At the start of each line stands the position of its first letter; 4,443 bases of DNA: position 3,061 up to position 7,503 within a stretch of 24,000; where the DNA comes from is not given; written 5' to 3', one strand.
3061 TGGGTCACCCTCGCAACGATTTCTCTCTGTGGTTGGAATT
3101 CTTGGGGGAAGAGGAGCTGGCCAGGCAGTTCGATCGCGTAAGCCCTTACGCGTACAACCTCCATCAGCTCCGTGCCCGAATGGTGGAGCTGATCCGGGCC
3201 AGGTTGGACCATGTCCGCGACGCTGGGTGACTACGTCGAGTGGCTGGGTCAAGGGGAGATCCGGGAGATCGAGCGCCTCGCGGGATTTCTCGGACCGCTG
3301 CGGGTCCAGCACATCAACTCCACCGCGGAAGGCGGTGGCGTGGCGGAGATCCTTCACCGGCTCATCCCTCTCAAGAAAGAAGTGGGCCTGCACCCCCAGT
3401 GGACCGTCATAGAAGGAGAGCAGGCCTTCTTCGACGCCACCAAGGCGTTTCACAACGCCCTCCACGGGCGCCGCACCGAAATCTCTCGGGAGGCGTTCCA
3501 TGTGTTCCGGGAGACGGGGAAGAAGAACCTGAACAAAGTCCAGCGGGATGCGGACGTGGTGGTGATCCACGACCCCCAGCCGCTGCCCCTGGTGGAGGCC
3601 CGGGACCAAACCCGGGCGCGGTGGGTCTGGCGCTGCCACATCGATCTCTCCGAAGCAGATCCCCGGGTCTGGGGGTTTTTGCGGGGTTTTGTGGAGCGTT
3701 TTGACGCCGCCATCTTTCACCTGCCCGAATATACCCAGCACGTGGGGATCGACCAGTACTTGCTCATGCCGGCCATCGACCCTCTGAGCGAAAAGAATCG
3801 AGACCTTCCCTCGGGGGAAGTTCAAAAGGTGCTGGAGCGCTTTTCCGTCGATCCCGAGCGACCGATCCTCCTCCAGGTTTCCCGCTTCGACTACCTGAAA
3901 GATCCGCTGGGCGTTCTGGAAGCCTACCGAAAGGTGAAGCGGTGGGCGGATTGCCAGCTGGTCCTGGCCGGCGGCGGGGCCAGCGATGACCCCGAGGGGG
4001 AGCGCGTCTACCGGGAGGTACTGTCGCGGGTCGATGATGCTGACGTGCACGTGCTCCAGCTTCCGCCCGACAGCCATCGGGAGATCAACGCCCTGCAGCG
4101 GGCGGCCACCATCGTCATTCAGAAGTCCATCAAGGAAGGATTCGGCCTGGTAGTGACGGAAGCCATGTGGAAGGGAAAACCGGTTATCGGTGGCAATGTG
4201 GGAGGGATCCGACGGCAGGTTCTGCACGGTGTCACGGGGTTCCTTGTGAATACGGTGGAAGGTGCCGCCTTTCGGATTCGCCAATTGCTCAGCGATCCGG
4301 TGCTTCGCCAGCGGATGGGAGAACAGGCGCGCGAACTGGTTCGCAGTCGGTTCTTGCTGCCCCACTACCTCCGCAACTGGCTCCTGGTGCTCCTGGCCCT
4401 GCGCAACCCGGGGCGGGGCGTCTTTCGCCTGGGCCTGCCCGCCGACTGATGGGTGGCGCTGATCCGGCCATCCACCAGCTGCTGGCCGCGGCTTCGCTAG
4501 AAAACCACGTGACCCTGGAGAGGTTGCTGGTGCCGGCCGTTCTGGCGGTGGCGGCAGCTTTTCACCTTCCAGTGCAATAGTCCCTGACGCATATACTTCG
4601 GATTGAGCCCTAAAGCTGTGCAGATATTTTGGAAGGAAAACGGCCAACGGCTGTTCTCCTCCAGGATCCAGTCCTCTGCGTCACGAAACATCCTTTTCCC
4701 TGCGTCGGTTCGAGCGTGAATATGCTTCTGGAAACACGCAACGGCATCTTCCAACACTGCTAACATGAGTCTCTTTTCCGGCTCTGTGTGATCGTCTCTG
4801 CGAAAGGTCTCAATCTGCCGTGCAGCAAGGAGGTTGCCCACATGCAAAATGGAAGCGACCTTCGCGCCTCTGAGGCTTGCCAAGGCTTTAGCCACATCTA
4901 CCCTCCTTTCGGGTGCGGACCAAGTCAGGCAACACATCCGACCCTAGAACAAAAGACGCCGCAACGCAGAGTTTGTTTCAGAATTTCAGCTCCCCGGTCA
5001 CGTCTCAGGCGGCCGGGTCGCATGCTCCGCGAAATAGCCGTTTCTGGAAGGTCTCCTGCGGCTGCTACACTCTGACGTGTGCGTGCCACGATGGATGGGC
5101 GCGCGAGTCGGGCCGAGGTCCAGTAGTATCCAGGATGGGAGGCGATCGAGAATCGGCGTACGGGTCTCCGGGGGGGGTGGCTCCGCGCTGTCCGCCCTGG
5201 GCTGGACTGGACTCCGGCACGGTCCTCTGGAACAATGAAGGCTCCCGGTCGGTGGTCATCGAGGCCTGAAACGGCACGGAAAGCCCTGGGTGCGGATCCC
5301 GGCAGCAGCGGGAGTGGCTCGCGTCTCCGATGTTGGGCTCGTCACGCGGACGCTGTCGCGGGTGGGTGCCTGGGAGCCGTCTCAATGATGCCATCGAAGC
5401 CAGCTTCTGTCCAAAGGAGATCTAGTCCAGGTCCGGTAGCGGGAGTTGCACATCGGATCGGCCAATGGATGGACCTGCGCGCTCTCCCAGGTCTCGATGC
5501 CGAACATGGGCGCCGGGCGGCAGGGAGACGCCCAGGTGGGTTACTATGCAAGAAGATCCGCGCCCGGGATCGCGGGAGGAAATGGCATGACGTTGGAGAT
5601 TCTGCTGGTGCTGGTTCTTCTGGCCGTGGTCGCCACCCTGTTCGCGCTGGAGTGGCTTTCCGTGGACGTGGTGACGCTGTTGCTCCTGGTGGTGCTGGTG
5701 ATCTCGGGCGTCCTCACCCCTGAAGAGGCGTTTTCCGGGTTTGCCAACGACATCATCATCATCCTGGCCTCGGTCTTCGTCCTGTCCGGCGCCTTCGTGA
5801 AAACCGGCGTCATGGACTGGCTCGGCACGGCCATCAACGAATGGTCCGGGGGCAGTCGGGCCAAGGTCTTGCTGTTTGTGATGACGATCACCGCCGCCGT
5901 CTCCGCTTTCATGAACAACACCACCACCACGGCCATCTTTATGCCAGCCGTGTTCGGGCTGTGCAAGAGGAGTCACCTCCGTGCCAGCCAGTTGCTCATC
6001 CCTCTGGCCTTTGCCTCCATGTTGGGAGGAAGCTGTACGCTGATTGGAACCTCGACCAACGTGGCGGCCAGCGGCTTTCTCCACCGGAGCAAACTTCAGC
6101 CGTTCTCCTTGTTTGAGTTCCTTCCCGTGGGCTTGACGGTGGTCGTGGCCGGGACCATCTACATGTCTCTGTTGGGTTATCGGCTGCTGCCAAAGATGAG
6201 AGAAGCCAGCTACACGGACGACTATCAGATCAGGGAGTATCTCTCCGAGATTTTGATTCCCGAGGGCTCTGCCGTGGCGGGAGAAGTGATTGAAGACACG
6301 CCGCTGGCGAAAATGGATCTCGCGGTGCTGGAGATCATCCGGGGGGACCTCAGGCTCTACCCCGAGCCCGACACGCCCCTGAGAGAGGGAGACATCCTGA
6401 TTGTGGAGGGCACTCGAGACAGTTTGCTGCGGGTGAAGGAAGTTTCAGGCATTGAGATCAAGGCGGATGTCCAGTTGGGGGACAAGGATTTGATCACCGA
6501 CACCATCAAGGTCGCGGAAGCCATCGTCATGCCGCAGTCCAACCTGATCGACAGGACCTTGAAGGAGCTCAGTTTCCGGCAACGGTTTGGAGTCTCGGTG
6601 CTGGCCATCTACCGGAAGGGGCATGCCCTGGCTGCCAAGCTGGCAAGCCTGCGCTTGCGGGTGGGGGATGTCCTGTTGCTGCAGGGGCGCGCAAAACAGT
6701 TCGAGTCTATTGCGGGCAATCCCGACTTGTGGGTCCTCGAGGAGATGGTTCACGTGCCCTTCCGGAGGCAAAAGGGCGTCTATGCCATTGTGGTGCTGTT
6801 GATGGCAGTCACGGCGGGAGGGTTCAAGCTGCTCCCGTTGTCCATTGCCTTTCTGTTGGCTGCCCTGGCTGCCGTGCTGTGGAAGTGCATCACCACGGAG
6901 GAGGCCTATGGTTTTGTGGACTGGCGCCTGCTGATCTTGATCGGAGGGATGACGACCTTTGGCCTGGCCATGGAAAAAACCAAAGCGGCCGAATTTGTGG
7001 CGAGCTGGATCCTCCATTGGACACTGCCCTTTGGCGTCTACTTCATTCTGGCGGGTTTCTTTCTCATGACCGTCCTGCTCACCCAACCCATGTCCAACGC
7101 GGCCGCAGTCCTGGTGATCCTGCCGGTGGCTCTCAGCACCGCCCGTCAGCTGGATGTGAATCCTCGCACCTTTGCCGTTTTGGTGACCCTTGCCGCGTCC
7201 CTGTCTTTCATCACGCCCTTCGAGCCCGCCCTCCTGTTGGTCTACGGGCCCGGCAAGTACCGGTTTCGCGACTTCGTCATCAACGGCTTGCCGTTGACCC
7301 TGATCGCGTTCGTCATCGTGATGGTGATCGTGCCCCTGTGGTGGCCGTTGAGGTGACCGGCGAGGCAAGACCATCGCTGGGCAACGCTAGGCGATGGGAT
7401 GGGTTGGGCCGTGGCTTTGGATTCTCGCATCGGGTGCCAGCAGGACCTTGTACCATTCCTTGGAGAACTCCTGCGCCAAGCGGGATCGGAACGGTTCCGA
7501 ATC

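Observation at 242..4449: Four translationally coupled genes: otsA-otsB-unknown-TreT-like GT4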

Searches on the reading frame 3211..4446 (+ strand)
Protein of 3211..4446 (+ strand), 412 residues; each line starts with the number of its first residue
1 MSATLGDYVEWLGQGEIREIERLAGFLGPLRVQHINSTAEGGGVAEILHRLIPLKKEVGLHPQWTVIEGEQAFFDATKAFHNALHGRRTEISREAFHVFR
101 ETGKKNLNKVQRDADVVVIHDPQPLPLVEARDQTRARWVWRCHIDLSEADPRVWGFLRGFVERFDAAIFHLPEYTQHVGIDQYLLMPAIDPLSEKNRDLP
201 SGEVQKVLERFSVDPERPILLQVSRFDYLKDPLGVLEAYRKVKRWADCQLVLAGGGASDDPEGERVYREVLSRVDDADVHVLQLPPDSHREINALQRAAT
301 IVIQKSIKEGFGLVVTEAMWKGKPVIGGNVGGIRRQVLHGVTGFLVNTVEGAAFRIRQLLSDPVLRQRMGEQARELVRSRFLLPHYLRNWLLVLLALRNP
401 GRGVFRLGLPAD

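Call 8: search_protein_families(library=pfam, proteins=[window:3211-4446:+], max_evalue=0.01)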
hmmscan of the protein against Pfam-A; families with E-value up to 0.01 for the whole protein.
window:3211-4446:+ (412 aa): 5 families
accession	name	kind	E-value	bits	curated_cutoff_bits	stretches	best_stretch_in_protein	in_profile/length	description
PF21269.3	TreT_GT1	-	1.4e-54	184.2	27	1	34-176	1-144/144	Trehalose synthase, N-terminal domain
PF00534.26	Glycos_transf_1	-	9.4e-29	100.6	26.4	1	213-375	11-171/172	Glycosyl transferases group 1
PF13692.12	Glyco_trans_1_4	-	6e-18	65.9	27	1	218-362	2-142/142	Glycosyl transferases group 1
PF20706.3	GT4-conflict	-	1.1e-07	31.6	26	1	224-333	204-316/385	Family 4 Glycosyltransferase in conflict systems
PF13524.12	Glyco_trans_1_2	-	0.0024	18.3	25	1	245-390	12-142/144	Glycosyl transferase-like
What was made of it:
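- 3211..4449 (+): treT, trehalose glycosyltransferring synthase (GT4; NDP-glucose + glucose gives trehalose). PF21269 E 1.4e-54 and PF00534 (call 8).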

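Call 9: search_protein_families(library=ncbifam, proteins=[window:3211-4446:+], max_evalue=0.01)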
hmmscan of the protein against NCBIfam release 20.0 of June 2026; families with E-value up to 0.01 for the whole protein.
window:3211-4446:+ (412 aa): 21 families
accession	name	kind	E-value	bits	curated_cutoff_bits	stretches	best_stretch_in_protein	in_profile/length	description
NF041139.1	TreT_Thcocales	equivalog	2e-118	395.8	775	1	5-394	14-409/412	trehalose synthase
TIGR03999.1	thiol_BshA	equivalog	6.2e-22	78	273.7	1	205-385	187-361/375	N-acetyl-alpha-D-glucosaminyl L-malate synthase BshA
TIGR02149.1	glgA_Coryne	subfamily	3.9e-21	75.6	302.4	1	203-381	190-374/391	glycogen synthase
TIGR03449.1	mycothiol_MshA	equivalog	6.8e-20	71.3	462.5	1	203-375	206-382/406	D-inositol-3-phosphate glycosyltransferase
NF038229.1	Glyco4_Geo_Pelo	equivalog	9.3e-17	61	400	1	230-381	174-320/338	GPMC system family 4 glycosyltransferase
TIGR03088.1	stp2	hypoth_equivalog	3.6e-16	59.2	409.05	1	160-387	136-363/374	TIGR03088 family PEP-CTERM/XrtA system glycosyltransferase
TIGR04047.1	MSMEG_0565_glyc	hypoth_equivalog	1.1e-13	51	259.85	1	207-337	184-315/373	MSMEG_0565 family glycosyltransferase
NF041876.1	EPS_EpsE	equivalog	1.4e-13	50.9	400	1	221-381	218-380/389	exopolysaccharide biosynthesis GT4 family glycosyltransferase EpsE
NF038295.1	EPS_HpsP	equivalog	1.9e-12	46.9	550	1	203-381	193-371/388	hormogonium polysaccharide biosynthesis glycosyltransferase HpsP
TIGR02472.1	sucr_P_syn_N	equivalog_domain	2.1e-11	43.3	576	1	196-383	227-427/439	sucrose-phosphate synthase, putative, glycosyltransferase domain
NF012028.0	PRK15484.1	subfamily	7.6e-10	38.4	618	1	208-382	184-363/380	lipopolysaccharide N-acetylglucosaminyltransferase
TIGR02470.1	sucr_synth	equivalog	9.9e-08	30.6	810.4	1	213-352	546-697/784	sucrose synthase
NF053787.1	GlcN_PG_synth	equivalog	2.7e-07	29.8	480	1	290-382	253-344/361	N-acetylglucosaminyl phosphatidylglycerol synthase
TIGR04157.1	glyco_rSAM_CFB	subfamily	5.4e-07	28.9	400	1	191-351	201-353/406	TIGR04157 family glycosyltransferase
NF041010.1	glycosy_Agl16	equivalog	1.8e-06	27.1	575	1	221-376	183-331/352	glycosylation protein Agl16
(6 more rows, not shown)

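Call 28: search_solved_structures(query=window:3211-4446:+, max_evalue=0.001, show_alignments=2)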
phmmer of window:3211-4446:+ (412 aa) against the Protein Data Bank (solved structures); distinct sequences matched with E-value up to 0.001: 25.
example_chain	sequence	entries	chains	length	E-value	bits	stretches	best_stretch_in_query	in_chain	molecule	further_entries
6zj4_AAA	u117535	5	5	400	8e-132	443.4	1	7-397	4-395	Trehalose phosphorylase/synthase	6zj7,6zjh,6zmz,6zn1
2x6q_A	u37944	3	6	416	1.9e-105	356.5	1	5-397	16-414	TREHALOSE-SYNTHASE TRET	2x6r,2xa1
2xa2_A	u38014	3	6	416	1.2e-104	353.8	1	5-397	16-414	TREHALOSE-SYNTHASE TRET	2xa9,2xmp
2jjm_A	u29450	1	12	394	6.1e-17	65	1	206-382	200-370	GLYCOSYL TRANSFERASE, GROUP 1 FAMILY PROTEIN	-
3mbo_A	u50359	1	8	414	6.8e-17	64.8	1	206-382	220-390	Glycosyltransferase, group 1 family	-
6n1x_A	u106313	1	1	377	1.1e-13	54.3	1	197-373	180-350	Glycosyltransferase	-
6d9t_A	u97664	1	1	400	1.2e-13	54.1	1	197-373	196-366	Glycosyl transferase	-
5d00_A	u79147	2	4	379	2.5e-13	53.1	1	207-383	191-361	N-acetyl-alpha-D-glucosaminyl L-malate synthase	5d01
6kih_A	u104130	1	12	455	1.7e-12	50.3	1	211-381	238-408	Tll1590 protein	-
3c4q_A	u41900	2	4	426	6.9e-12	48.3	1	225-378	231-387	Predicted glycosyltransferases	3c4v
3c48_A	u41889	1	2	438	7.4e-12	48.2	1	225-378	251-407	Predicted glycosyltransferases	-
6tvp_A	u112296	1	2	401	3.4e-09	39.4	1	202-386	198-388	Alpha-maltose-1-phosphate synthase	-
4rbn_A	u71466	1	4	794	1.4e-07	34.1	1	211-386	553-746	Sucrose synthase:Glycosyl transferases group 1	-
7mi0_A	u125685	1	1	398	2.5e-07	33.3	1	200-391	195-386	Glycosyltransferase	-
2f9f_A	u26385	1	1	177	1.9e-06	30.4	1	243-348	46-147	first mannosyl transferase (wbaZ-1)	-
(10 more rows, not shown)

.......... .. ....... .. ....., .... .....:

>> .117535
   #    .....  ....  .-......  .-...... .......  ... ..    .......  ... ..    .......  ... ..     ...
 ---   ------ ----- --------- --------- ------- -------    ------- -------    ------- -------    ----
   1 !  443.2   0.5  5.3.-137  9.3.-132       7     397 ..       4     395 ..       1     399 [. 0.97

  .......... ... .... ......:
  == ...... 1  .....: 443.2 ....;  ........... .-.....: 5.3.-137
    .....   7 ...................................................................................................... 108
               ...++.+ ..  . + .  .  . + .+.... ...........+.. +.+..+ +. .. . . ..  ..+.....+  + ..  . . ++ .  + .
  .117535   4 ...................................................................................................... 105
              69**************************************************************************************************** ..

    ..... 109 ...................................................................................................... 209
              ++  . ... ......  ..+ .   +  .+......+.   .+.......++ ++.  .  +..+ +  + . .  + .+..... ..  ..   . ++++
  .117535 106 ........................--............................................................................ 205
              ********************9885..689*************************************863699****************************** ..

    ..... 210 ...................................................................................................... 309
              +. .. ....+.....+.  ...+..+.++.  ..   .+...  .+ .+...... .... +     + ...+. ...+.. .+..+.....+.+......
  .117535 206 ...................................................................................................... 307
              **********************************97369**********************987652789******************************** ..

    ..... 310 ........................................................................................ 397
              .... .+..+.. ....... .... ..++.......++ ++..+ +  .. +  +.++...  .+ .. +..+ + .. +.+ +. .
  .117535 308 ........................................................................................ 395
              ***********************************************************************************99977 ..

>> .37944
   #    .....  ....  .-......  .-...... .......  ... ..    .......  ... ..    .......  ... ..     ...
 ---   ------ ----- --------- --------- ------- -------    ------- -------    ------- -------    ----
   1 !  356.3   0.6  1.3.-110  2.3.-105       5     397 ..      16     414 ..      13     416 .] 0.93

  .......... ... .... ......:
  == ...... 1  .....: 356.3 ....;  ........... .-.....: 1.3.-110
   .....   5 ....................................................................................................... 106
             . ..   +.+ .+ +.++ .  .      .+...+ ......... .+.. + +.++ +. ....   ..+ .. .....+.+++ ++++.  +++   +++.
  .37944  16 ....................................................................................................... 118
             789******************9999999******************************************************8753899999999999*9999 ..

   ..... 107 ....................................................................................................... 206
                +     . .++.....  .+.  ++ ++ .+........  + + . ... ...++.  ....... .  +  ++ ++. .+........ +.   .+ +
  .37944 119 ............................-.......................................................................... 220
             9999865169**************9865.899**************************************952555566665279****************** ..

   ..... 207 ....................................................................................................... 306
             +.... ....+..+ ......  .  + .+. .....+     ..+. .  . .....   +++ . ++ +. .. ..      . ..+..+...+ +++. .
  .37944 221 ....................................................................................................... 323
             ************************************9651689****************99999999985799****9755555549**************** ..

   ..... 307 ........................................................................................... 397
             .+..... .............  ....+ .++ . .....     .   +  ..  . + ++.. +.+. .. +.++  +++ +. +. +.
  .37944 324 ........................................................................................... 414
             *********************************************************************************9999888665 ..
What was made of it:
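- On TreT (trehalose glycosyltransferring synthase, GT4): The window protein is closer to Thermoproteus TreT, at 443 bits against 6ZJ4 (call 28).
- On T. tenax-type TPSP-GT-MSC trehalose synthase complex: The window GT4 is a TreT (calls 8, 28).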

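Call 53: find_related_loci(query=A3, collection=metagenome_contigs, flank=4000)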
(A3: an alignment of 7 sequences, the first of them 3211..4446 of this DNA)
Query A3 (412 aa) in metagenome_contigs; peptide patterns used: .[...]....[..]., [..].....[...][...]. (x = any residue, [..] = any of these).
600 stretches matched a pattern (row limit reached: there are more); 593 encode a relative of the query (tblastn E <= 1e-3); the best 80 are kept; 80 distinct loci.
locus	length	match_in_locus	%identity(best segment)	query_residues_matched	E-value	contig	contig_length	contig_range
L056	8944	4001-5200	57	5-404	3e-143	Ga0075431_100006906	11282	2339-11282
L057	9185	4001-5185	55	5-398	1e-142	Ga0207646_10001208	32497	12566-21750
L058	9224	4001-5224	51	1-407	1e-140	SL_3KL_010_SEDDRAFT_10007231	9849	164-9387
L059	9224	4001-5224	50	1-407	2e-140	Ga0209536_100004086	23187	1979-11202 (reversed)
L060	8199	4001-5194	52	5-399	2e-139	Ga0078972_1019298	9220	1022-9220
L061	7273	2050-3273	53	4-410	2e-138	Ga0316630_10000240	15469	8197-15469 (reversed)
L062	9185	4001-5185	49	5-401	2e-138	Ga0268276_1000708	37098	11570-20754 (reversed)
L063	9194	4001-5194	51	5-399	3e-138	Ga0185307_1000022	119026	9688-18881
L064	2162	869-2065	53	2-399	9e-147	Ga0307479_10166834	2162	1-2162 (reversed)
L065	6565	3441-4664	54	1-407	1e-137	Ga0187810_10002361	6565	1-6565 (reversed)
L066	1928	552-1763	49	3-405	5e-148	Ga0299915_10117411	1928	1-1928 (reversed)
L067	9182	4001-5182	53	2-394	2e-136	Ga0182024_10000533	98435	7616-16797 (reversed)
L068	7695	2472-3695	50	1-407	1e-136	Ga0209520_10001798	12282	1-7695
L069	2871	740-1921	54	5-397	6e-143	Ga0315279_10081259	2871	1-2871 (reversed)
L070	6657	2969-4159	50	7-405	5e-136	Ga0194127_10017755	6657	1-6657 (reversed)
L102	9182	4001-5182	49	5-397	1e-132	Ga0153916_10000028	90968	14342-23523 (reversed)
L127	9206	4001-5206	49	5-405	4e-131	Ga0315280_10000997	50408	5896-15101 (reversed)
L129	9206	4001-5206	46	5-405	3e-131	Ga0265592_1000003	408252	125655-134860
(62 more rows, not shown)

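Call 57: search_protein_families(library=pfam, proteins=[L127:2563-3951:+, L102:2564-3952:+, L129:2583-3953:+], max_evalue=0.01)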
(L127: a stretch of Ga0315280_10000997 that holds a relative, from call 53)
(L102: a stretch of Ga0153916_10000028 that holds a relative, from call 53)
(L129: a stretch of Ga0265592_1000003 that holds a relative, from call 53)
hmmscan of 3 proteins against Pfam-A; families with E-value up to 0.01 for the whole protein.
L127:2563-3951:+ (463 aa): 2 families
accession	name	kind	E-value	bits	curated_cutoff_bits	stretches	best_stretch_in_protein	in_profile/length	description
PF19027.5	DUF5752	-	4.6e-65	219.3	23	1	252-459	2-208/208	Family of unknown function (DUF5752)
PF00924.24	MS_channel_2nd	-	4.9e-17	62.2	20.2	1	177-244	1-67/68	Mechanosensitive ion channel, beta-domain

L102:2564-3952:+ (463 aa): 2 families
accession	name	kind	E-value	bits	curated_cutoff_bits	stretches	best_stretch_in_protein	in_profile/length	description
PF19027.5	DUF5752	-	8.5e-63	211.9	23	1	252-459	2-208/208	Family of unknown function (DUF5752)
PF00924.24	MS_channel_2nd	-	3.8e-14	53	20.2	1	177-244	1-67/68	Mechanosensitive ion channel, beta-domain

L129:2583-3953:+ (457 aa): 3 families
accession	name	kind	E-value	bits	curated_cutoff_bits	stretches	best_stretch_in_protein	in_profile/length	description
PF19027.5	DUF5752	-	1.9e-61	207.5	23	1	246-453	2-208/208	Family of unknown function (DUF5752)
PF00924.24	MS_channel_2nd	-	1.4e-15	57.6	20.2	1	171-238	1-67/68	Mechanosensitive ion channel, beta-domain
PF19601.4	DUF6106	-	0.00047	20.6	25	1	127-190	24-86/173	Family of unknown function (DUF6106)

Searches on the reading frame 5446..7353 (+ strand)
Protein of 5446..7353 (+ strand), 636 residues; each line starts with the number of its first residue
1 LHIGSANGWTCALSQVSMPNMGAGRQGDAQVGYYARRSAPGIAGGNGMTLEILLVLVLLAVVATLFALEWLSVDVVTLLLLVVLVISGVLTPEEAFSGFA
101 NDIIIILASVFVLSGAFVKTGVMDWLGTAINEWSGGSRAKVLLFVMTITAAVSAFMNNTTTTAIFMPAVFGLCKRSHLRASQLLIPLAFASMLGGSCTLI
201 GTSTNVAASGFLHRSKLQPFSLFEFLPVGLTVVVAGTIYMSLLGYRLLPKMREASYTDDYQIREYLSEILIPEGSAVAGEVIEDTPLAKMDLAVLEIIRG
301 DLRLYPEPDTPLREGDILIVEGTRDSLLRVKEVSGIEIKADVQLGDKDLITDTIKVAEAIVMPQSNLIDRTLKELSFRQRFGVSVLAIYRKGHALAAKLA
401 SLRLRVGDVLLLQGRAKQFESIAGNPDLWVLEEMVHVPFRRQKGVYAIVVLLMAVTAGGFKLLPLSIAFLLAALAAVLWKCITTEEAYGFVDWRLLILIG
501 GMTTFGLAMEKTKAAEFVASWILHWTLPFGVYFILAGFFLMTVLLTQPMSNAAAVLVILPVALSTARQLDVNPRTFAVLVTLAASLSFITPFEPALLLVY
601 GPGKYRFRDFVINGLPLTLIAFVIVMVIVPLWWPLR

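Call 8: search_protein_families(library=pfam, proteins=[window:5446-7353:+], max_evalue=0.01)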
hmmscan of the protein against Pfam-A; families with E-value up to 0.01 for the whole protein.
window:5446-7353:+ (636 aa): 5 families
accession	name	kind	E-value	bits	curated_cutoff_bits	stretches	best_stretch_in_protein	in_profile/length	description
PF03600.22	CitMHS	-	1.1e-84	284.9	31.9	2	64-580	2-335/336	Citrate transporter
PF02080.26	TrkA_C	-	1.2e-23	83.3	27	2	356-421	1-65/71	TrkA-C domain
PF00939.25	Na_sulph_symp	-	1.9e-16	60.6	27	2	428-634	282-467/472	Sodium:sulfate symporter transmembrane region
PF06808.19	DctM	-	1.8e-06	27.5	23.8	1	493-619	273-398/413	Tripartite ATP-independent periplasmic transporter, DctM component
PF07158.17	MatC_N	-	3.4e-05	24.4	23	1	50-177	3-131/149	Dicarboxylate carrier protein MatC N-terminus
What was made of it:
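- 5446..7356 (+): Context: CitMHS/DASS-type permease with two TrkA-C (RCK-C) domains. PF03600 E 1.1e-84 and PF02080 E 1.2e-23 (call 8).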

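Call 9: search_protein_families(library=ncbifam, proteins=[window:5446-7353:+], max_evalue=0.01)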
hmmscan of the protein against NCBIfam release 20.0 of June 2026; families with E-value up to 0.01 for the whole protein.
window:5446-7353:+ (636 aa): 6 families
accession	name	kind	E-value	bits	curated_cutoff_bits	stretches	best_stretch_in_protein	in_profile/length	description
TIGR00785.1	dass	subfamily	2e-37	129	198.6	2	446-633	250-444/444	DASS family sodium-coupled anion symporter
NF003007.0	PRK03818.1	equivalog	7.2e-13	47.9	449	1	274-423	213-356/553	putative transporter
TIGR03802.1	Asp_Ala_antiprt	equivalog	3.3e-09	35.9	546.95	1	279-423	232-373/562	aspartate-alanine antiporter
NF040989.1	MamN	equivalog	4.1e-09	35.7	500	1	54-207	9-383/437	magnetosome biogenesis transporter MamN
NF007039.0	PRK09496.3-2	equivalog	7.2e-05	21.8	293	0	348-421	145-215/446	Trk system potassium transporter TrkA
NF007031.0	PRK09496.1-2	equivalog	0.00019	20.6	289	0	351-418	379-443/458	Trk system potassium transporter TrkA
